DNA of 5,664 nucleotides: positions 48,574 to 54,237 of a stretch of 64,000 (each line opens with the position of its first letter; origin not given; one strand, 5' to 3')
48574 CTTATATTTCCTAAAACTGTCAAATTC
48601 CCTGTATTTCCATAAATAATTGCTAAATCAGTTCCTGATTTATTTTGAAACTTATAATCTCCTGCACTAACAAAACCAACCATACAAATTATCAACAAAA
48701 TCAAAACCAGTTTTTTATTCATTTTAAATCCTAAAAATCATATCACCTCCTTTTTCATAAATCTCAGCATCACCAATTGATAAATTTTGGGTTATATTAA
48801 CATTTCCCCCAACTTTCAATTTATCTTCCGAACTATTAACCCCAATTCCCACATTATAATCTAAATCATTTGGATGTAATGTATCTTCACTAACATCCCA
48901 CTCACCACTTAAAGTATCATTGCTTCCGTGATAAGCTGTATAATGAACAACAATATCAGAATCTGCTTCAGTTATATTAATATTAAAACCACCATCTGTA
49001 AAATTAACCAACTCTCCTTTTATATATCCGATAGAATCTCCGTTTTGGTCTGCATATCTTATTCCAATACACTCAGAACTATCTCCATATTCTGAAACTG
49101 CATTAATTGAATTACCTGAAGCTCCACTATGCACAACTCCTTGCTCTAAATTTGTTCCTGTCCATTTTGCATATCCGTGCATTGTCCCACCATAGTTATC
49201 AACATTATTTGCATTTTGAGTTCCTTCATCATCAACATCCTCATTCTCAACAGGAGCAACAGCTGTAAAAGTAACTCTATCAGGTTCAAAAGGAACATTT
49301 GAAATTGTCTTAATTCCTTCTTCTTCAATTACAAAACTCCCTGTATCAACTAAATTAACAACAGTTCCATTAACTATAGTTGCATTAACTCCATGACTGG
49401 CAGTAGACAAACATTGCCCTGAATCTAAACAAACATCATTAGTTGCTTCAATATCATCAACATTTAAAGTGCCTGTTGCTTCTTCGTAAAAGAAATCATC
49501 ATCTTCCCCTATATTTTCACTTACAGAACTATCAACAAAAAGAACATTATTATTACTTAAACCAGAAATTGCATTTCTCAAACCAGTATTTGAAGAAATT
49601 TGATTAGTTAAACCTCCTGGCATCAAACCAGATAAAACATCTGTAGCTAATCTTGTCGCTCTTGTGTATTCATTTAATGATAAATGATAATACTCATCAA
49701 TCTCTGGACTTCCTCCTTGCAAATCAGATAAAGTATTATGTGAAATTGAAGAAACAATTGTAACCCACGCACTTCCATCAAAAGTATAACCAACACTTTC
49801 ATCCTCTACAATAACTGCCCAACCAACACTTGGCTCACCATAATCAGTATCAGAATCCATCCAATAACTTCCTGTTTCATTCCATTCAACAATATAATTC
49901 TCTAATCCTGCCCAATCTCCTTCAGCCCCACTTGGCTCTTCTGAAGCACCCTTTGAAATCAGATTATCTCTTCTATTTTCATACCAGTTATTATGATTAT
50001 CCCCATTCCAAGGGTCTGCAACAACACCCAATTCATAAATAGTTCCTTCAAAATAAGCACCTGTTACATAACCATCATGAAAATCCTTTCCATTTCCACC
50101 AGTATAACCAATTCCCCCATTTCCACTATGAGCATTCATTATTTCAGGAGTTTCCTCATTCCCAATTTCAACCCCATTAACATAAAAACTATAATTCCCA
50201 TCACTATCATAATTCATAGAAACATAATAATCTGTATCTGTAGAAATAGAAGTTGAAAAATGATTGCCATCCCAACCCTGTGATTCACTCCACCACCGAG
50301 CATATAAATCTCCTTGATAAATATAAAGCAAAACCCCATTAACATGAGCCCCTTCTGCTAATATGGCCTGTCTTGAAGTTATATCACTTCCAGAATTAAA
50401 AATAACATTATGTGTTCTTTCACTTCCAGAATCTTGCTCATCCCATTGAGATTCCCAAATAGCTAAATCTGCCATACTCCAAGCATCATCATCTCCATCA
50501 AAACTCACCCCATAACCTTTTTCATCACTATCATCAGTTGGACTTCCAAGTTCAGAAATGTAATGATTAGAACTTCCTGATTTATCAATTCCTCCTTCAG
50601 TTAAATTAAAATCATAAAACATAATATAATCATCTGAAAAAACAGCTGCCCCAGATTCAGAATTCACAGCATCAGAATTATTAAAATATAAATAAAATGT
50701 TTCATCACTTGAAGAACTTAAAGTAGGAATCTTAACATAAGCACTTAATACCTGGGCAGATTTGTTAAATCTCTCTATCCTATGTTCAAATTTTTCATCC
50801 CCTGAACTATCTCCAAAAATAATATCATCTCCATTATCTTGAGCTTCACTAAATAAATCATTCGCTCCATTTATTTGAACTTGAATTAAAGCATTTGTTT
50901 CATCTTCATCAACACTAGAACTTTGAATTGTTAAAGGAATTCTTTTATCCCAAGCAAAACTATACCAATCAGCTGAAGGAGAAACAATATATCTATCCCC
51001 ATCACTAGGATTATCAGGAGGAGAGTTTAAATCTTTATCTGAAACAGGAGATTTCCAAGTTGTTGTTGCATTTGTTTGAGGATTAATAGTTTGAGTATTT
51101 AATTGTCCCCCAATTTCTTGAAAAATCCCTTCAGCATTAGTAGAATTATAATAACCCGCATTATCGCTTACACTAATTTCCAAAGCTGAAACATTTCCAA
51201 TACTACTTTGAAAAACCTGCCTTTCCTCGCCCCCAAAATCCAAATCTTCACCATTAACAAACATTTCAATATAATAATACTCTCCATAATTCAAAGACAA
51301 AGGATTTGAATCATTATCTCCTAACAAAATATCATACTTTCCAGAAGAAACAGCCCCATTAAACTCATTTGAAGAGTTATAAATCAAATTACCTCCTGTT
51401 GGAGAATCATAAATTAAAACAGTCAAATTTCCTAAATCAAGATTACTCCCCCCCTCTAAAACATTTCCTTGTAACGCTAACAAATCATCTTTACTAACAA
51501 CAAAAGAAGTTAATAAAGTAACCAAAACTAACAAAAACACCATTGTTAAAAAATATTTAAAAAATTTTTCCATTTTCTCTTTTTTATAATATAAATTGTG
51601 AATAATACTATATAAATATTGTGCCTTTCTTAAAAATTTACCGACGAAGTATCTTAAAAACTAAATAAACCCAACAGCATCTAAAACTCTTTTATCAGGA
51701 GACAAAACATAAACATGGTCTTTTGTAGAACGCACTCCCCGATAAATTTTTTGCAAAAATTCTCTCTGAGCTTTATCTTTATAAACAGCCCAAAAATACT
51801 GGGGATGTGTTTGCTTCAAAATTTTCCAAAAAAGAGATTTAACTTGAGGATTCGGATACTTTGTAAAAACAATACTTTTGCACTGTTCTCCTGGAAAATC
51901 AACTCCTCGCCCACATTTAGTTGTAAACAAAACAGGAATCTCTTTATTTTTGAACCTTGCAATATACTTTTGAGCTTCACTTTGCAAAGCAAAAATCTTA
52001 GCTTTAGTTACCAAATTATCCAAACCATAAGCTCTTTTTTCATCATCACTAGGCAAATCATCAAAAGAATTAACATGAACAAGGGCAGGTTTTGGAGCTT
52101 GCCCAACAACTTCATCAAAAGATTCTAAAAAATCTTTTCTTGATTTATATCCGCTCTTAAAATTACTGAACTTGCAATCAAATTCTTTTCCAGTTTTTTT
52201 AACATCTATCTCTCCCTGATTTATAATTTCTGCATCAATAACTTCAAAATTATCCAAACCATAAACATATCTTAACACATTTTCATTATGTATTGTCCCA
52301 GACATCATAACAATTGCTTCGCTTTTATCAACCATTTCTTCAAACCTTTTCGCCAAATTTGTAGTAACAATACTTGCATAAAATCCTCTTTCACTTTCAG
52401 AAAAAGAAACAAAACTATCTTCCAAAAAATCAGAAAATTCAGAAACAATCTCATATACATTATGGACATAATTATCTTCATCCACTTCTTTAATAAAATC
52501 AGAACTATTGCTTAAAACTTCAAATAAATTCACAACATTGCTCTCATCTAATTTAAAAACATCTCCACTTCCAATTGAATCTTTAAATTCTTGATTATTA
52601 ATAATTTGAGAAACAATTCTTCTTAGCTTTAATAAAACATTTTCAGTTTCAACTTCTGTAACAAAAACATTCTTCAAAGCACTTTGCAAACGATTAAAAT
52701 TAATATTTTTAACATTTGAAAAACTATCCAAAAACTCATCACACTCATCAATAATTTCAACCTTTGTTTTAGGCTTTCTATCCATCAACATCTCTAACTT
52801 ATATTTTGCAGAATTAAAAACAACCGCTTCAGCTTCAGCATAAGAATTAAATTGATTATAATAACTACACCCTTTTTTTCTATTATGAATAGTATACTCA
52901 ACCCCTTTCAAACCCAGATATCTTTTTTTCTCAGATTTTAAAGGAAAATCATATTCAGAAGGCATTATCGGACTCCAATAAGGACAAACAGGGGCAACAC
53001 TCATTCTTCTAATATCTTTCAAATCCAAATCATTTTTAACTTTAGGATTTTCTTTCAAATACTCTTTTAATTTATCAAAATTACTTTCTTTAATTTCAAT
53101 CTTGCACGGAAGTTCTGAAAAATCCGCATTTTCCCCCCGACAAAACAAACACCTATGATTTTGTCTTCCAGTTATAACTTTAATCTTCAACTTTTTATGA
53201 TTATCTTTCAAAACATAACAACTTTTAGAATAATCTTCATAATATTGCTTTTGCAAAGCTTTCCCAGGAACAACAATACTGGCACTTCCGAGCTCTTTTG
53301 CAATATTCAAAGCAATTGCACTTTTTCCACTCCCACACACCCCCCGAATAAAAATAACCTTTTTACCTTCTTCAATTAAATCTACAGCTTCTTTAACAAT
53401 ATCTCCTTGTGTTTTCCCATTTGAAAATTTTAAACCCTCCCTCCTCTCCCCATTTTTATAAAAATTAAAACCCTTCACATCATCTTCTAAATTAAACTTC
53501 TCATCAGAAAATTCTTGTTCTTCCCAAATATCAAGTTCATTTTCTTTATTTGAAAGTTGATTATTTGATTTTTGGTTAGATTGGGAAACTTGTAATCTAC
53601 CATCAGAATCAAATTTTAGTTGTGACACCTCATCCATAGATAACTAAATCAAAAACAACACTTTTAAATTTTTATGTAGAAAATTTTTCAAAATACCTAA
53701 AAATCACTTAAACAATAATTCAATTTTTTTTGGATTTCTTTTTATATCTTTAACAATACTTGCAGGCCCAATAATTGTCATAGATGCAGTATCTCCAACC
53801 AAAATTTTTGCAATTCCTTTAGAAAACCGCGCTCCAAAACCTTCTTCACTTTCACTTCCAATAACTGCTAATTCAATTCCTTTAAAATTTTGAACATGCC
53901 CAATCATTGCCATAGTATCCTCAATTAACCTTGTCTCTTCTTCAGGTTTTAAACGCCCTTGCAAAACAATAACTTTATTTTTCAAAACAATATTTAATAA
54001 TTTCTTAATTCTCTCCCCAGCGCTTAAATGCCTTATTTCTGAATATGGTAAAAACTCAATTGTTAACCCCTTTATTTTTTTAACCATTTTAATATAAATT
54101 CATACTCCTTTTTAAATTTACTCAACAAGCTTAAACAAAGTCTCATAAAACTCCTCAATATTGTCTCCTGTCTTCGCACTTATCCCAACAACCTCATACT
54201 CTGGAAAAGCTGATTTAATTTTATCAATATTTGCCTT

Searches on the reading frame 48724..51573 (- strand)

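Call 11: search_protein_families(library=pfam, proteins=[window:48724-51573:-], max_evalue=0.01)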
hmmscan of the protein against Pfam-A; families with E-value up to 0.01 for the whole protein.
window:48724-51573:- (949 aa): 2 families
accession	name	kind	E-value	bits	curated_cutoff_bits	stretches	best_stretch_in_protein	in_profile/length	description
PF10983.13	DUF2793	-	9.8e-09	35.4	27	1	547-604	37-87/87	Protein of unknown function (DUF2793)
PF10102.14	DUF2341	-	4.3e-08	33.9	23.4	1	247-324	1-73/84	Domain of unknown function (DUF2341)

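Call 12: search_protein_families(library=ncbifam, proteins=[window:48724-51573:-], max_evalue=1)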
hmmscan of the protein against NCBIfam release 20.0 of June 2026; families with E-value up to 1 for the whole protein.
window:48724-51573:- (949 aa): 0 families

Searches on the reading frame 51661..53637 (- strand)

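Call 11: search_protein_families(library=pfam, proteins=[window:51661-53637:-], max_evalue=0.01)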
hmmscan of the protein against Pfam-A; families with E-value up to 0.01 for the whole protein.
window:51661-53637:- (658 aa): 7 families
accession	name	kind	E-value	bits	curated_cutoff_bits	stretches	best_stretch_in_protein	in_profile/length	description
PF13307.12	Helicase_C_2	-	2.6e-13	50.8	25.3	1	513-653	7-156/170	Helicase C-terminal domain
PF00270.35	DEAD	-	5.1e-07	30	26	1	82-157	5-81/167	DEAD/DEAH box helicase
PF04851.21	ResIII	-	9.7e-07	29.3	22.5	1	75-162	6-95/164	Type III restriction enzyme, res subunit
PF09848.15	SLFN-g3_helicase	-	9e-05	22.3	24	1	92-147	1-63/354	Schlafen group 3, DNA/RNA helicase domain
PF06068.19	TIP49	-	0.00016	21.4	23.8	1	85-154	40-111/347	TIP49 P-loop domain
PF01637.24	ATPase_2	-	0.0047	17.2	33.2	0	89-168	17-79/225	ATPase domain predominantly from Archaea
PF13238.12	AAA_18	-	0.0071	17.2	29.4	0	95-147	1-48/128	AAA domain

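Call 12: search_protein_families(library=ncbifam, proteins=[window:51661-53637:-], max_evalue=1)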
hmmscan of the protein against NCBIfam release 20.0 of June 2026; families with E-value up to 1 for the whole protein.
window:51661-53637:- (658 aa): 15 families
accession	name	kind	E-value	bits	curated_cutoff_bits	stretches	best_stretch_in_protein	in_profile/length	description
TIGR03117.2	cas_csf4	equivalog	0.0021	16.3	400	1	80-160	136-217/800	type IV CRISPR-associated DEAD/DEAH-box helicase Csf4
NF008729.0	PRK11747.1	equivalog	0.0022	16.5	598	1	558-652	583-682/703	ATP-dependent DNA helicase DinG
NF004018.0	PRK05480.1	equivalog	0.0028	17.1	180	1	93-138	7-49/210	uridine kinase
NF003673.1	PRK05298.1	equivalog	0.0047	15.3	743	1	73-136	10-74/653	excinuclease ABC subunit UvrB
NF008583.0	PRK11545.1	equivalog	0.0068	15.9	265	1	91-120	7-36/177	gluconokinase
TIGR00150.1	T6A_YjeE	equivalog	0.01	15.7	60.1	1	89-135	19-66/135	tRNA (adenosine(37)-N6)-threonylcarbamoyltransferase complex ATPase subunit type 1 TsaE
NF005255.0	PRK06762.2-2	equivalog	0.012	15.6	140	1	93-131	4-42/163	hypothetical protein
NF006743.0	PRK09270.1-2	equivalog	0.013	14.5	227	1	75-124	10-61/217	nucleoside/nucleotide kinase family protein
NF008164.0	PRK10917.1-2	equivalog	0.018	13.3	785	1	67-160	271-364/704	ATP-dependent DNA helicase RecG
TIGR01313.1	therm_gnt_kin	subfamily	0.037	13.8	113.75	1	97-120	3-26/164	gluconokinase, GntK/IdnK-type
TIGR00235.1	udk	equivalog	0.048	13.3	220.3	1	93-139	7-50/207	uridine kinase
NF004041.0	PRK05541.1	subfamily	0.053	13.6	127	1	92-128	7-46/176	adenylyl-sulfate kinase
NF005252.0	PRK06762.1-3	equivalog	0.056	13.2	258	1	93-123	12-42/189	hypothetical protein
TIGR02640.1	gas_vesic_GvpN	equivalog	0.067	12.7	266.8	1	90-126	20-55/262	gas vesicle protein GvpN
TIGR02173.1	cyt_kin_arch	equivalog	0.28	11.2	102.1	1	94-121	2-29/169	(d)CMP kinase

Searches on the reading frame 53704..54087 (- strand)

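Call 11: search_protein_families(library=pfam, proteins=[window:53704-54087:-], max_evalue=0.01)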
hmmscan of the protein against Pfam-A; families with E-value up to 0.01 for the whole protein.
window:53704-54087:- (127 aa): 1 family
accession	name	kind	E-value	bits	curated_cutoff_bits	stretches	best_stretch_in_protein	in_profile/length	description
PF09846.14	OapB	-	8.7e-18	64.6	27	1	20-123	3-100/104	Origin-associated protein OapB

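Call 12: search_protein_families(library=ncbifam, proteins=[window:53704-54087:-], max_evalue=1)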
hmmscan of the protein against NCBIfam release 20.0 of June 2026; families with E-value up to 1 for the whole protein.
window:53704-54087:- (127 aa): 1 family
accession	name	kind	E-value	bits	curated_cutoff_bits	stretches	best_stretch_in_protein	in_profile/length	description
NF012028.0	PRK15484.1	subfamily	0.051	12.7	618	1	25-82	181-236/380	lipopolysaccharide N-acetylglucosaminyltransferase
